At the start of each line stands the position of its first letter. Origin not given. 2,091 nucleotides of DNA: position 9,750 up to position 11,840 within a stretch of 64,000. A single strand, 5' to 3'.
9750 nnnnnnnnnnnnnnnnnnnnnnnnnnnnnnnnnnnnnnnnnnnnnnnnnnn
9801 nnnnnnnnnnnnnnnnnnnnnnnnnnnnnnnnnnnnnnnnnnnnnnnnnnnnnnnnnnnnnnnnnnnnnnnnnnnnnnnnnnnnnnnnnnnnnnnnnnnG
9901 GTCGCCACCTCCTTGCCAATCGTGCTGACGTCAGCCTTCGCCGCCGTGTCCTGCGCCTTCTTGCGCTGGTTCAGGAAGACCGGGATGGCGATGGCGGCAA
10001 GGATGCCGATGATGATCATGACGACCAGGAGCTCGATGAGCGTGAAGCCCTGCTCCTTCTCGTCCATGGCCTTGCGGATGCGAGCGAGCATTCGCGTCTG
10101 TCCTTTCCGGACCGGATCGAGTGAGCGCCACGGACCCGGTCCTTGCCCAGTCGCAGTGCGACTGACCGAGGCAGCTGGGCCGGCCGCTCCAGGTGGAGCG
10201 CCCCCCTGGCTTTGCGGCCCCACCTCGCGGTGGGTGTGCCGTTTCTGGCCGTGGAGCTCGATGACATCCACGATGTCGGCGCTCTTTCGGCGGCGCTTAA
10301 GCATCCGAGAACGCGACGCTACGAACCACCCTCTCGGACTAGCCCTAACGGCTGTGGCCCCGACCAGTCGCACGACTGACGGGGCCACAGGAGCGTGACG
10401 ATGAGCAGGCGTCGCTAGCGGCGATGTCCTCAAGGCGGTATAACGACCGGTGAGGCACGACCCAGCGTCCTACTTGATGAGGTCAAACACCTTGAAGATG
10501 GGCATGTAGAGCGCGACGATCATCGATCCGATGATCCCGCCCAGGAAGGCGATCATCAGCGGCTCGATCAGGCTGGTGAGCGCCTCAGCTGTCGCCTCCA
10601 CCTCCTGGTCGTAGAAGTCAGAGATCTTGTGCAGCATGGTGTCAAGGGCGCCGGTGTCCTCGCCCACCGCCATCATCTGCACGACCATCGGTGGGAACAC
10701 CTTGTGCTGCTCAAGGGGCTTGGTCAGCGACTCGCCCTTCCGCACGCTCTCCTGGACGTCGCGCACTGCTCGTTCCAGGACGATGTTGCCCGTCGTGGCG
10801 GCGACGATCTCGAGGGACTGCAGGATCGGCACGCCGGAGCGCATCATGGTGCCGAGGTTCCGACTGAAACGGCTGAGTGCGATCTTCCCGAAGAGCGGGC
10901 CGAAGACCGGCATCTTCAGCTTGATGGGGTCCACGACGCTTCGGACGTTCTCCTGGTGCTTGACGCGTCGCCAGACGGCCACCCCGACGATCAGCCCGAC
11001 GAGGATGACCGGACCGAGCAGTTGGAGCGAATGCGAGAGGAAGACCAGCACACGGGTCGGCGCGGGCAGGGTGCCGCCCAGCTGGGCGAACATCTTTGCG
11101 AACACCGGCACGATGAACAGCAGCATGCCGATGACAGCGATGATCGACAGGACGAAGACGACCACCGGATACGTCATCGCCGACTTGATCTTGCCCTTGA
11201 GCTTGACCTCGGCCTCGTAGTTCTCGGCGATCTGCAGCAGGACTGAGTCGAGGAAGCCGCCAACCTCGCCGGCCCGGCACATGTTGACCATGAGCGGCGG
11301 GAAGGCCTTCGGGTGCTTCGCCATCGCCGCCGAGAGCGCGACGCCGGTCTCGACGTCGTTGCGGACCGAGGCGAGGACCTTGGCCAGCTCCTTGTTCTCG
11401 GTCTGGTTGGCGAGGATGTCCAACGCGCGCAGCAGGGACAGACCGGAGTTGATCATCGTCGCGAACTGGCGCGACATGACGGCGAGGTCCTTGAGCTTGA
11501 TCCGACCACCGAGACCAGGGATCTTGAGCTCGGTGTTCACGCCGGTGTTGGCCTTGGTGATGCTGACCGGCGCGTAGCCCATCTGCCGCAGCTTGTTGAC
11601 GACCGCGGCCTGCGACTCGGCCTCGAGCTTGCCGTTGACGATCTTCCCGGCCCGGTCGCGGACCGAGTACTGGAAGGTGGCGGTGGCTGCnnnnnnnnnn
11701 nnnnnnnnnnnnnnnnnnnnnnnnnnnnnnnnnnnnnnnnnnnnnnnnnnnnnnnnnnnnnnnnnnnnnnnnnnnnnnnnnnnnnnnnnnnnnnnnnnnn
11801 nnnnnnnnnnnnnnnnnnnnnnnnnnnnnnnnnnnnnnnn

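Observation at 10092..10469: Candidate c-di-GMP-I (GEMM-I) riboswitch in the 378-nt leader of the major pilin gene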

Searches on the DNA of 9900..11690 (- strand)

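Call 4: search_rna_families(source=window, start=9900, end=10700, threshold=evalue, max_evalue=10, show_alignments=4)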
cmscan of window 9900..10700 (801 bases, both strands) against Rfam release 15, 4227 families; matches with E-value up to 10: 6.
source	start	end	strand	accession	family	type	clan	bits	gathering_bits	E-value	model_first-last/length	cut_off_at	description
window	10166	10248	-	RF03167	c-di-GMP-I-GGC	Cis-reg; riboswitch;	CL00126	45.6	59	2e-09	1-80/80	no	c-di-GMP-I-GGC riboswitch aptamer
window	10005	10047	+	RF01126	sR41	Gene; snRNA; snoRNA; CD-box;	-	17.9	54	0.1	1-53/53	no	Small nucleolar RNA sR41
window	9937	10000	+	RF03911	mir-1910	Gene; miRNA;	-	17.5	70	0.96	1-80/80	no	mir-1910 microRNA precursor family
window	10146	10179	-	RF02939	COG2908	Cis-reg;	-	13.5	58.7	2.7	1-45/45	no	COG2908 RNA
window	10005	10071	+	RF01127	sR42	Gene; snRNA; snoRNA; CD-box;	-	12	38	4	1-63/63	no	Small nucleolar RNA sR42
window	10005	10017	+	RF01152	sR1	Gene; snRNA; snoRNA; CD-box;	-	9.7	45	9.6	1-57/57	no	Small nucleolar RNA sR1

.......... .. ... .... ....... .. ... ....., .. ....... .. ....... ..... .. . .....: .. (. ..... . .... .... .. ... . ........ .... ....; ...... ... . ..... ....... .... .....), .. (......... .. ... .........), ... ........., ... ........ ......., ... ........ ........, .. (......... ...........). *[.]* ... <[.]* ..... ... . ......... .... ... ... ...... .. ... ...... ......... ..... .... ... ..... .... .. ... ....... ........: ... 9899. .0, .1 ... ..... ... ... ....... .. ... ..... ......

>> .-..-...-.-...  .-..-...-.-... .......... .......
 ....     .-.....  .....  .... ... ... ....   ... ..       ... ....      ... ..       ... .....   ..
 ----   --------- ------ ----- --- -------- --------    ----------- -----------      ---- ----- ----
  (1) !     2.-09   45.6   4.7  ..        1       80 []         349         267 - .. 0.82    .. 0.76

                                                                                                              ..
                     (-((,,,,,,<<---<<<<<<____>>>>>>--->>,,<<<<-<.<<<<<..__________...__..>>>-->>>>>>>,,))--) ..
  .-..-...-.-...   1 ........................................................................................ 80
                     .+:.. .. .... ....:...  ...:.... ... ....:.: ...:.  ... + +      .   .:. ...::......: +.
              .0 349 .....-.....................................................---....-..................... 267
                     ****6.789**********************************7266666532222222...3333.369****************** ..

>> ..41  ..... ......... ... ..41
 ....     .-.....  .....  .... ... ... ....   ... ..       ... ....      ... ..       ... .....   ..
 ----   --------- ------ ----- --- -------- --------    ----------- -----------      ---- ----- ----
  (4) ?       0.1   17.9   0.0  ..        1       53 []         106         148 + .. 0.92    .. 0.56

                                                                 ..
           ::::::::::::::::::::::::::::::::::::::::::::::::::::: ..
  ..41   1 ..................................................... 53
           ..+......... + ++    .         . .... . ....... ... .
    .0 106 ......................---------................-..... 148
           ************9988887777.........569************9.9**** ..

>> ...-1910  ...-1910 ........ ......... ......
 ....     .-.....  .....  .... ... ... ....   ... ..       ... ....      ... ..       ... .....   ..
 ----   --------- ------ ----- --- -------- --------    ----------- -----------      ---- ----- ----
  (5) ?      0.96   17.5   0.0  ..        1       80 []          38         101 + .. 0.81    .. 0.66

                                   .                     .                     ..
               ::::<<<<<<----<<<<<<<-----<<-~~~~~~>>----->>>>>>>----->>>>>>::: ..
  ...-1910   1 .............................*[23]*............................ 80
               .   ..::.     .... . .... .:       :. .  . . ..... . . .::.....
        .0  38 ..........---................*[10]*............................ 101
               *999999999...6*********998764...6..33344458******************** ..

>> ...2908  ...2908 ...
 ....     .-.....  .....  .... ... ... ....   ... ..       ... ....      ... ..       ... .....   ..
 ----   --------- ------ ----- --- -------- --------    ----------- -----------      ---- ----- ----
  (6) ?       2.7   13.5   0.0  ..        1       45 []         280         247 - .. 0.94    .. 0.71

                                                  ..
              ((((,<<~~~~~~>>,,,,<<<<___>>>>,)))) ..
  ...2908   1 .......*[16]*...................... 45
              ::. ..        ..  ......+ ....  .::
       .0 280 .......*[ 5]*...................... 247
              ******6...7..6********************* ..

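Call 7: search_rna_families(source=window, start=10050, end=10480, threshold=gathering, show_alignments=2)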
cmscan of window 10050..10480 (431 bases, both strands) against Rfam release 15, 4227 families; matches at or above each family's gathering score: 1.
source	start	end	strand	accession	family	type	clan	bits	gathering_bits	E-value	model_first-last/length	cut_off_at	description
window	10167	10250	-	RF01051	c-di-GMP-I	Cis-reg; riboswitch;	CL00126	42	35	5.2e-07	1-87/87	no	c-di-GMP-I riboswitch aptamer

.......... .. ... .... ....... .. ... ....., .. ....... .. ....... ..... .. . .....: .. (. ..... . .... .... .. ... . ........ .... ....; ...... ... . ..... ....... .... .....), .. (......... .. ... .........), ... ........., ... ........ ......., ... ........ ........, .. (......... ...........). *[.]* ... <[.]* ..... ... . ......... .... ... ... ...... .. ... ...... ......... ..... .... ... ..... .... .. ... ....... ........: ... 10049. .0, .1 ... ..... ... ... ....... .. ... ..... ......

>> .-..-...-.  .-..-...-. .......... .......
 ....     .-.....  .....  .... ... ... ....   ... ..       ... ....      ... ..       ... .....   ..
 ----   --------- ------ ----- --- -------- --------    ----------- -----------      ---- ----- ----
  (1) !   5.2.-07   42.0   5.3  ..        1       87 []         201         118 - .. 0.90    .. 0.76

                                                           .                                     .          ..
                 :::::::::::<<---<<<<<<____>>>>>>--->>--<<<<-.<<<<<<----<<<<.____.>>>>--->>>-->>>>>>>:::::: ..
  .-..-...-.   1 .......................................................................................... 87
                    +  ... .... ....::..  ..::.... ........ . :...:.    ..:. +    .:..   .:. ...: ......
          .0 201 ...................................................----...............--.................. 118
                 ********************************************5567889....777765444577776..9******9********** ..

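Call 20: build_rna_model(alignment_id=A1, structure=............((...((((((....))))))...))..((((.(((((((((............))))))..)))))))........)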
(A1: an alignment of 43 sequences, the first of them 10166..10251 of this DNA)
Model R1 built from alignment A1 (43 sequences, 89 columns); structure: as given.
model positions 83; base pairs 21; branch points 1; effective number of sequences 1.66; information 0.683 bits per position. Calibrated on 0.2 Mb of random sequence (short: E-values are rough).
structure used (alignment columns):
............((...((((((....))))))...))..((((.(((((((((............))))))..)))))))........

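Call 21: search_with_rna_model(model_id=R1, sources=[window, L001, L002, L003, L004, L005, L006, L007, L008, L009, L010, L011, L012, L013, L014, L015, L016, L017, L018, L019, L020, L021, L022, L023, L024, L025, L026, L027, L028, L029, L030, L031, L032, L033, L034, L035, L036, L037, L038, L039, L040, L041, L042, L043, L044, L045, L046, L047, L048, L049, L050, L051, L052, L053, L054, L055, L056, L057, L058, L059, L060, L061, L062, L063, L064, L065, L066, L067, L068, L069, L070, L071, L072, L073, L074, L075, L076, L077, L078, L079, L080], max_evalue=1, make_alignment=true)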
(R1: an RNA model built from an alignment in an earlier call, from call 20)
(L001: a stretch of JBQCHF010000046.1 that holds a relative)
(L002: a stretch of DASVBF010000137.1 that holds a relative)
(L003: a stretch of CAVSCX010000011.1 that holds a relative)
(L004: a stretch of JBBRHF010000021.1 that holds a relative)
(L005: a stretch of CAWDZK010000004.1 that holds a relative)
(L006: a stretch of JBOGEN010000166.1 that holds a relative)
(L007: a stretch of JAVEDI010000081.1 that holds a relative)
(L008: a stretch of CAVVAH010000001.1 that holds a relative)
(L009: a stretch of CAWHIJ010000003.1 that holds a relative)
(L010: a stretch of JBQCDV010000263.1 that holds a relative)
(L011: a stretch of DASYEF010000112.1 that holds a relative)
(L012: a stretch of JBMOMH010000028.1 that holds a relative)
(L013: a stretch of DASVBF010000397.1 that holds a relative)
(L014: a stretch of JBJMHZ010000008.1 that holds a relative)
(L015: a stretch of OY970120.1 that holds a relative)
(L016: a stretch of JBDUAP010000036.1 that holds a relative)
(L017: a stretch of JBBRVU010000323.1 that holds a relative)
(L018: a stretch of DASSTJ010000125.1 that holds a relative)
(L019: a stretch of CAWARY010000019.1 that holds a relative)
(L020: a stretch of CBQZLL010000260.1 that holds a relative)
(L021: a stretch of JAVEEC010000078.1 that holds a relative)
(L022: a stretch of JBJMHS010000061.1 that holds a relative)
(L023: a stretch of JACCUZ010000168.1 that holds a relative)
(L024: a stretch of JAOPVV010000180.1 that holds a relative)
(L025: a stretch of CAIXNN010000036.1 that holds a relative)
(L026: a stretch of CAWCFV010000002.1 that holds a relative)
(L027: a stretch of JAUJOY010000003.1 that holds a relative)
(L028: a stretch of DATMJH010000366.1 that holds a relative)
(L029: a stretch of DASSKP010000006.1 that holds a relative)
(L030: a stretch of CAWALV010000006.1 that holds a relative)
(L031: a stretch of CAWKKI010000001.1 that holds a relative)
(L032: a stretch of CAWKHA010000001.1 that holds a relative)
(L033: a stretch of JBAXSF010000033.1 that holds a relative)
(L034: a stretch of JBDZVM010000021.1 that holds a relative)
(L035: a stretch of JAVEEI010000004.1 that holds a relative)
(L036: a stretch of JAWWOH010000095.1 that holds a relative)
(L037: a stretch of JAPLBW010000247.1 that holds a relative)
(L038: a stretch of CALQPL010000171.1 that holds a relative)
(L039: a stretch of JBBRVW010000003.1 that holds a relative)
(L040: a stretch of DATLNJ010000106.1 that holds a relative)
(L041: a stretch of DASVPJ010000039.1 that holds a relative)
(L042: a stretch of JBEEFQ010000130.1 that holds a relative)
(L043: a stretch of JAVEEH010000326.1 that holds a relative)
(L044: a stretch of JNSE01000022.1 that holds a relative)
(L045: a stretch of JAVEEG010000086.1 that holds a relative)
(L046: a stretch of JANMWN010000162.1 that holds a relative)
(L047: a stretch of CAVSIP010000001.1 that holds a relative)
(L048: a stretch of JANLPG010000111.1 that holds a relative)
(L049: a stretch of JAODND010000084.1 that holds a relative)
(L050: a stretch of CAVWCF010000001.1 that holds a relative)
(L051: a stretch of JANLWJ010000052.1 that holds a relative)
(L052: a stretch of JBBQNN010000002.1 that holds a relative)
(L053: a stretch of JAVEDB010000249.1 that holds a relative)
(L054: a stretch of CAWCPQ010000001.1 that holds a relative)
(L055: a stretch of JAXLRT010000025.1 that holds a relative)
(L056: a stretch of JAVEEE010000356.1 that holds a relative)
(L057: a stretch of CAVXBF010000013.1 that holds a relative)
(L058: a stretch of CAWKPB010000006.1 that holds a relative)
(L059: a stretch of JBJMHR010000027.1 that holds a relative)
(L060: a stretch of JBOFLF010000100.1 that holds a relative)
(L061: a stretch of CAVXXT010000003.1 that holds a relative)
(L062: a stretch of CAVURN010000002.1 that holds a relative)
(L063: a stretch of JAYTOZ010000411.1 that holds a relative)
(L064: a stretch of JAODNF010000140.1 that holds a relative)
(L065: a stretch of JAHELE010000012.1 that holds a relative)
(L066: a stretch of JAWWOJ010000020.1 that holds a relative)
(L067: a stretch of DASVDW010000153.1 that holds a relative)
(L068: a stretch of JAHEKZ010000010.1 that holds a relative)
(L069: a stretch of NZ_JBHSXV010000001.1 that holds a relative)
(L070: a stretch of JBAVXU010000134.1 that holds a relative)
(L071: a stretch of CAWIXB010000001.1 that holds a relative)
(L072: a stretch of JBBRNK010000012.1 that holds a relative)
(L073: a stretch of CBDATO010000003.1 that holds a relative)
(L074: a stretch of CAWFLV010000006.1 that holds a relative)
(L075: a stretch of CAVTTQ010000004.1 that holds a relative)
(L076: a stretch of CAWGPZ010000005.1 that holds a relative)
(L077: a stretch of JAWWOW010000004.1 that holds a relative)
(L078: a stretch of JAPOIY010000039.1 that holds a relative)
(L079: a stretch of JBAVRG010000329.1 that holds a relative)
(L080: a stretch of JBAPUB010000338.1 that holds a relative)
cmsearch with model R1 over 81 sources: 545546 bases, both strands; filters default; matches with E-value up to 1: 64.
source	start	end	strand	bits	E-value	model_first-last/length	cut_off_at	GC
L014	4308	4390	+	97.8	3.9e-21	1-83/83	no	0.75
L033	4402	4482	+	96.1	1e-20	1-83/83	no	0.73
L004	4380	4462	+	95.5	1.4e-20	1-83/83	no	0.7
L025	4461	4541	+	95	1.9e-20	1-83/83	no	0.7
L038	2822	2902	+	94.9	2e-20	1-83/83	no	0.72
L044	4403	4483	+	94.9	2e-20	1-83/83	no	0.72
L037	2121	2201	+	93.7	3.8e-20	1-83/83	no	0.7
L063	2809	2892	+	93.4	4.6e-20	1-83/83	no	0.75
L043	4377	4460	+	93.2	5e-20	1-83/83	no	0.7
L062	4288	4376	+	93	5.6e-20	1-83/83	no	0.69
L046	4405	4489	+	92.2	8.8e-20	1-83/83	no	0.71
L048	2393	2477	+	92.2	8.8e-20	1-83/83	no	0.71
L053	4361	4443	+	92.2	9e-20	1-83/83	no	0.67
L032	4402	4486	+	91.6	1.2e-19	1-83/83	no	0.73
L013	1489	1569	+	90.9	1.8e-19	1-83/83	no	0.73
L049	4362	4442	+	90.6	2.2e-19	1-83/83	no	0.73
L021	1740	1821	+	89.3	4.5e-19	1-83/83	no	0.74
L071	5161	5249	+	89.1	5e-19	1-83/83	no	0.7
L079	1443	1523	+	89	5.3e-19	1-83/83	no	0.74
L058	4400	4484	+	88.9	5.9e-19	1-83/83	no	0.71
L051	4287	4364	+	88.8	6e-19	1-83/83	no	0.65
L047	4350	4432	+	88.4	7.6e-19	1-83/83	no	0.69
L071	4325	4413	+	88.3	7.8e-19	1-83/83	no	0.69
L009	4288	4365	+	88.3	8.3e-19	1-83/83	no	0.68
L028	2801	2880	+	88.2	8.4e-19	1-83/83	no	0.75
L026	4388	4476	+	87.9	9.9e-19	1-83/83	no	0.7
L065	4288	4365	+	87.9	1e-18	1-83/83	no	0.69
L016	4384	4468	+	87.8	1e-18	1-83/83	no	0.68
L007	4380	4461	+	87.8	1.1e-18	1-83/83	no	0.76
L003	4391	4475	+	87.8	1.1e-18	1-83/83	no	0.72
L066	4362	4442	+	86.5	2.2e-18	1-83/83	no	0.74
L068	4286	4363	+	86.4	2.3e-18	1-83/83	no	0.67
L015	4378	4466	+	85.7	3.5e-18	1-83/83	no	0.73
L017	2716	2804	+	85.6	3.6e-18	1-83/83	no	0.73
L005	4388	4472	+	85.6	3.6e-18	1-83/83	no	0.75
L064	4025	4102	+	85.5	3.9e-18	1-83/83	no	0.74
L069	4379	4455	+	85.1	4.8e-18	1-83/83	no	0.73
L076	4286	4363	+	85.1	5e-18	1-83/83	no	0.68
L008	4456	4544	+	85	5.1e-18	1-83/83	no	0.72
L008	5222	5310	+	85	5.1e-18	1-83/83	no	0.72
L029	4347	4432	+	84.5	6.6e-18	1-83/83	no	0.76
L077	4465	4549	+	84.3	7.5e-18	1-83/83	no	0.71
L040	3312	3397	+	84.3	7.6e-18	1-83/83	no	0.71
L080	4324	4401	+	83.5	1.2e-17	1-83/83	no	0.73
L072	4369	4446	+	83.3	1.4e-17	1-83/83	no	0.73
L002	1519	1596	+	82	2.7e-17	1-83/83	no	0.72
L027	4396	4478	+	82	2.8e-17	1-83/83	no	0.75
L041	4382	4460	+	81.7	3.3e-17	1-83/83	no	0.68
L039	4542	4630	+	81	4.8e-17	1-83/83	no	0.73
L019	4540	4628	+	80.2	7.6e-17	1-83/83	no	0.72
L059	4454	4536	+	79.8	9.3e-17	1-83/83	no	0.72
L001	4483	4569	+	79.2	1.4e-16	1-83/83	no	0.77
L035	5551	5636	+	77.2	4.2e-16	1-83/83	no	0.74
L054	4389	4470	+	76.9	4.8e-16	1-83/83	no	0.68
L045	5452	5537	+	76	8.1e-16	1-83/83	no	0.73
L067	4387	4467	+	74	2.5e-15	1-83/83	no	0.64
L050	4362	4439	+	73.7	2.9e-15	1-83/83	no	0.77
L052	4273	4353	+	69.3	3.5e-14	1-83/83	no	0.77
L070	3348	3428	+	53.9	2e-10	1-83/83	no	0.75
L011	4446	4500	+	34.2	1.3e-05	1-53/83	3'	0.69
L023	4289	4333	+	23.3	0.0058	1-83/83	no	0.67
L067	4202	4280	+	18.4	0.091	1-83/83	no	0.73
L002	79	152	+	15.3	0.54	1-83/83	no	0.65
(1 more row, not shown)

Alignment A3: 64 matches aligned to the model, 92 columns, each read 5' to 3' on its own strand. Consensus structure (alignment columns), stored with it:
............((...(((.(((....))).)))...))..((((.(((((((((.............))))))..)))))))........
